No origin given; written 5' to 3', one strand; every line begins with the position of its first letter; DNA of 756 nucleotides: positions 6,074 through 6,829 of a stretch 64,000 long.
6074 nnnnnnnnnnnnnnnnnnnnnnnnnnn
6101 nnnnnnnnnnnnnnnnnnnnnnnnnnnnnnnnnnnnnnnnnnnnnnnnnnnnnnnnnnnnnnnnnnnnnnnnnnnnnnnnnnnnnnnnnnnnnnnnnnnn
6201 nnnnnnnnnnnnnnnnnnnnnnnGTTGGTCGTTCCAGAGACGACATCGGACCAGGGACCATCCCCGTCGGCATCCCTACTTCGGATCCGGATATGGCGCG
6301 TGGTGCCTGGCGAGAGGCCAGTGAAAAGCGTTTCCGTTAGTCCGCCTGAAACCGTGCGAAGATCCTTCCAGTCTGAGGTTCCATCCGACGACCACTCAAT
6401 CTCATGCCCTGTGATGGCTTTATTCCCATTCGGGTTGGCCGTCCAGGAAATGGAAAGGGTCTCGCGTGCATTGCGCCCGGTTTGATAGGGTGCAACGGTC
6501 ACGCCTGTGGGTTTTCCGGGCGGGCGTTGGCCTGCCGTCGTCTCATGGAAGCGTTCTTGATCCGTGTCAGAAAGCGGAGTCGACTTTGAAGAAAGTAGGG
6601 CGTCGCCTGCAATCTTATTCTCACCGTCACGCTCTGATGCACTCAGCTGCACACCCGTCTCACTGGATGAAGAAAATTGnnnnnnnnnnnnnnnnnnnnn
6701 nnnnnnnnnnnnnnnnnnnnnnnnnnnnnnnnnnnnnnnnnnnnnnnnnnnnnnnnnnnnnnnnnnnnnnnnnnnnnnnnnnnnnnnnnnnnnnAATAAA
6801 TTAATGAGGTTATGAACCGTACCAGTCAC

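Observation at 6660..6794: The signal peptide of giant FN3 gene 1 is a separate 44-codon ORF, uncoupled from the body by a C11 tract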

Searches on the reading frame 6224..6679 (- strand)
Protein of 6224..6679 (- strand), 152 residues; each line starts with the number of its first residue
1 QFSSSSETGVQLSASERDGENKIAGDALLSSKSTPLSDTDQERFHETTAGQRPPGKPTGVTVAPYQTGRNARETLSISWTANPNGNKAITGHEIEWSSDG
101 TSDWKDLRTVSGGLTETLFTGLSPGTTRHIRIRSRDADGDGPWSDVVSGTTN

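Call 49: find_related_loci(query=A2, collection=metagenome_contigs, flank=3000)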
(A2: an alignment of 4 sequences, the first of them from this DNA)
Query A2 (152 aa) in metagenome_contigs; peptide patterns used: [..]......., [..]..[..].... (x = any residue, [..] = any of these).
136 stretches matched a pattern, but none encodes a relative of the query by tblastn (E <= 1e-3).
